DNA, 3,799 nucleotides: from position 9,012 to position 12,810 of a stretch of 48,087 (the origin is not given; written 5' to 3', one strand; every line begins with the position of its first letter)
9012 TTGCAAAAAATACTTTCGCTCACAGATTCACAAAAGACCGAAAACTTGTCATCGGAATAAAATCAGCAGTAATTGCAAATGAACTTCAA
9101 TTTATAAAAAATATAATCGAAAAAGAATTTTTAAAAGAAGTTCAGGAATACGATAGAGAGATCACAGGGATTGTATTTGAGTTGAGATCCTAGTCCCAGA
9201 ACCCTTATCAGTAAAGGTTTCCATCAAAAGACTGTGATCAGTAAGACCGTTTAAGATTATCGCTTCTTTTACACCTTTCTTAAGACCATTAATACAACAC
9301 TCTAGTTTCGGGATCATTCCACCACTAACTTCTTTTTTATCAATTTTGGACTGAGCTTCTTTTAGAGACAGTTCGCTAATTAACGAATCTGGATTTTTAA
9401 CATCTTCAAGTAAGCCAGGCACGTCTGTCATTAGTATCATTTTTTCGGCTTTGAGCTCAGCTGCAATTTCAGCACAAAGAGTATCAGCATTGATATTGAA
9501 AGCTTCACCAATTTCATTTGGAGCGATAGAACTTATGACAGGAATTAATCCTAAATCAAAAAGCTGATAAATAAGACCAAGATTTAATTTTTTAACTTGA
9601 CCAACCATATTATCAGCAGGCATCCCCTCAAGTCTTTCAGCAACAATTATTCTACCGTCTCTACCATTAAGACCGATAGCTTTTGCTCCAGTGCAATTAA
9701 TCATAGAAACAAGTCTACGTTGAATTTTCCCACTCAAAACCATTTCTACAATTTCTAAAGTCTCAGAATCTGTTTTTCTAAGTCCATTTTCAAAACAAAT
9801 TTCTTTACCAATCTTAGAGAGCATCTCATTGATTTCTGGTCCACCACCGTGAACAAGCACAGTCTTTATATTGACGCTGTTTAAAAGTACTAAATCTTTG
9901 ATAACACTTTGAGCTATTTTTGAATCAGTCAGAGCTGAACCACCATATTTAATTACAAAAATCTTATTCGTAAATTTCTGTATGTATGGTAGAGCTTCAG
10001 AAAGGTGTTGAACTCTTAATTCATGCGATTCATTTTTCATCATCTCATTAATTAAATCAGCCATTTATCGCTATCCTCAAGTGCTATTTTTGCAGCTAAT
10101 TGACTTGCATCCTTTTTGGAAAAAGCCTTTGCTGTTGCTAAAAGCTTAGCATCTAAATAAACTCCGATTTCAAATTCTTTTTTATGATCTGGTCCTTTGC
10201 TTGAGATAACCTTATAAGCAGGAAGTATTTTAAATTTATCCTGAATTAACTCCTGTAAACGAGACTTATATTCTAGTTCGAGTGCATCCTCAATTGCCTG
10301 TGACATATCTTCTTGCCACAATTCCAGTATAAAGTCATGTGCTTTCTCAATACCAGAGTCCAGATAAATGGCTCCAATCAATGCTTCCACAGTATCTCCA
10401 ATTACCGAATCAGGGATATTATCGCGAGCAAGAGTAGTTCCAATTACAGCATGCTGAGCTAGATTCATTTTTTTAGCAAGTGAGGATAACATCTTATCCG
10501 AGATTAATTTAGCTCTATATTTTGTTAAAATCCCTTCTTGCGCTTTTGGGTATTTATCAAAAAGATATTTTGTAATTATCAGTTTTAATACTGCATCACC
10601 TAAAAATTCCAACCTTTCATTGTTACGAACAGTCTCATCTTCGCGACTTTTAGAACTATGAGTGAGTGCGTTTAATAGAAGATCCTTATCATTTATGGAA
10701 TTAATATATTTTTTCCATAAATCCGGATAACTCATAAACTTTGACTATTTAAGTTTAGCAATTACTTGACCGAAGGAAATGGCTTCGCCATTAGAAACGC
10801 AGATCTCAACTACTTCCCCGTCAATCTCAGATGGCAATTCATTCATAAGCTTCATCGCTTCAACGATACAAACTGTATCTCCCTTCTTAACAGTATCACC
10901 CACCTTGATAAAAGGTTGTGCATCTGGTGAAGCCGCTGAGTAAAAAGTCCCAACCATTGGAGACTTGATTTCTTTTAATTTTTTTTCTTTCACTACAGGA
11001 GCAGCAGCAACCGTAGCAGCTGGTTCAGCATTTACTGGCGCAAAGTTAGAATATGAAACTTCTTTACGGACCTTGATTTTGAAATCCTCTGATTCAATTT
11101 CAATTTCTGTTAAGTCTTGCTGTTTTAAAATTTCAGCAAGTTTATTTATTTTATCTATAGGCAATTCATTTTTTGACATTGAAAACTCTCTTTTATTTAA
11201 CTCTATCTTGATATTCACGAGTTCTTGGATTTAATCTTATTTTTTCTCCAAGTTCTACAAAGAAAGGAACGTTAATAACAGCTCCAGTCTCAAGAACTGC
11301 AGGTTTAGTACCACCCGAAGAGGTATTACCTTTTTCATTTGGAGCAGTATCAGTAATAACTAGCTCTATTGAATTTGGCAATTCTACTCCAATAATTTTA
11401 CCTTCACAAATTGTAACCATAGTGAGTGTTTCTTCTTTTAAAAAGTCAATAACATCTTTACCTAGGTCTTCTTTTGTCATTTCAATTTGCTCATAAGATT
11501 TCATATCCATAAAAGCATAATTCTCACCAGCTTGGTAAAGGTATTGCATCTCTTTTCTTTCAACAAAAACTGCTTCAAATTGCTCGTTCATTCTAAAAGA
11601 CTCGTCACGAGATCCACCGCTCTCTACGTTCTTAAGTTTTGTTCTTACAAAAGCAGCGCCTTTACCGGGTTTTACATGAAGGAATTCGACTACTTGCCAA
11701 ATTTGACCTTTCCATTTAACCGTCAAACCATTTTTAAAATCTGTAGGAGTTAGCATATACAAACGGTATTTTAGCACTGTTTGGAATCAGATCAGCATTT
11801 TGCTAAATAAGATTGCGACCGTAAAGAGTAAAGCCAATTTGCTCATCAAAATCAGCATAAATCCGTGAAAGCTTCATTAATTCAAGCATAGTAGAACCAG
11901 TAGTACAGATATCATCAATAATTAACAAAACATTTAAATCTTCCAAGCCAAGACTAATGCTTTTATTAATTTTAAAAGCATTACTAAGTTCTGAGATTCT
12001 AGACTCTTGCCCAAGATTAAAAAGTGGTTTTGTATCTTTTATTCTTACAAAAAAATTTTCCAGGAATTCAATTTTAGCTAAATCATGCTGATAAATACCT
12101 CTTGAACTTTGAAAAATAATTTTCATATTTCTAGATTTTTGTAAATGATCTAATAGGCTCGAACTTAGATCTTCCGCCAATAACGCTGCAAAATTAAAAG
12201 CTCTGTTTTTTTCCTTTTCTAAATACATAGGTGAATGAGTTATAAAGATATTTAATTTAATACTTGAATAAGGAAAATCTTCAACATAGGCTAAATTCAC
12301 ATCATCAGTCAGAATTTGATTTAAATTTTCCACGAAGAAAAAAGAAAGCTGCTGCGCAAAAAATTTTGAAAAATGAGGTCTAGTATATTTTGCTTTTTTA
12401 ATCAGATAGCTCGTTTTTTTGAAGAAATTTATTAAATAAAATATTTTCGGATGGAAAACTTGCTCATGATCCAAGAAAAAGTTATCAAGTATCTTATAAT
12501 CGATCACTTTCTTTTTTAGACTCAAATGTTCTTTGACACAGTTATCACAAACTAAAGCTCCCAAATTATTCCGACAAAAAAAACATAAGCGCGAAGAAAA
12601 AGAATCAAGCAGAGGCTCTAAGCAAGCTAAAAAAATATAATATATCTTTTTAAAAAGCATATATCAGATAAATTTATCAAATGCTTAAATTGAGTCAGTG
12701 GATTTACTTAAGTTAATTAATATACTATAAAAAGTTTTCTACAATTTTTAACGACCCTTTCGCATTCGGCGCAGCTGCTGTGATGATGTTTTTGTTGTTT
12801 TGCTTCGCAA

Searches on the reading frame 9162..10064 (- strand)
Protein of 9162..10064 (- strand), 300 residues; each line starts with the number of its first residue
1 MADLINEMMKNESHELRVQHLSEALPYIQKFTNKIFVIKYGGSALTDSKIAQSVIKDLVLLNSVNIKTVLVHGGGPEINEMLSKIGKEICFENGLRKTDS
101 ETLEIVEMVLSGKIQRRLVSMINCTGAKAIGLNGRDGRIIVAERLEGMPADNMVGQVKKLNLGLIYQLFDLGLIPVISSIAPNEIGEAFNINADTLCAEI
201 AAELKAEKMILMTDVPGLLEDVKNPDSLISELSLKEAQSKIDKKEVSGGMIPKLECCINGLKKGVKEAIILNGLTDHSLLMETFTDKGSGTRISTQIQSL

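Call 64: search_protein_families(library=pfam, proteins=[window:9162-10064:-], max_evalue=0.00001)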
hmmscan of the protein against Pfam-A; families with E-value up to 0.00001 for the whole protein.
window:9162-10064:- (300 aa): 1 family
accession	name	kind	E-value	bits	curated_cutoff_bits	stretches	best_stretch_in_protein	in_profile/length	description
PF00696.33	AA_kinase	-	5.4e-47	160.9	24.9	1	34-272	1-234/234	Amino acid kinase family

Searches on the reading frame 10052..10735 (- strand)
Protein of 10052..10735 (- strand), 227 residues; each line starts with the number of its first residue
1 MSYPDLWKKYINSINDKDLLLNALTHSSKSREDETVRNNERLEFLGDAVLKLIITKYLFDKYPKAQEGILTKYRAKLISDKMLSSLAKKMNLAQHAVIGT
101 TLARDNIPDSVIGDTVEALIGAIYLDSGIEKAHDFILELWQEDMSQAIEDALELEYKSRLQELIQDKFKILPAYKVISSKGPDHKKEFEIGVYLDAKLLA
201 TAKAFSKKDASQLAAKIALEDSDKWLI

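Call 14: find_encoding_contigs(protein=window:10052-10735:-, flank=10000, max_places=6)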
Protein window:10052-10735:- (227 aa): no gene with exactly this product is on record in the collection.

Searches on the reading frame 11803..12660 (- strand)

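Call 16: search_protein_families(library=ncbifam, proteins=[window:11803-12660:-])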
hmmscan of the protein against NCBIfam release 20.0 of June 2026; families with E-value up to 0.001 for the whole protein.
window:11803-12660:- (285 aa): 2 families
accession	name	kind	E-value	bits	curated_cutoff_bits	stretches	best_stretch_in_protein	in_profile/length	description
TIGR00201.1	comF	subfamily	2e-08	34.4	233.55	1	199-264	114-174/190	ComF family protein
NF008616.0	PRK11595.1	equivalog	4.1e-08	33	304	1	198-264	148-209/227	DNA utilization protein GntX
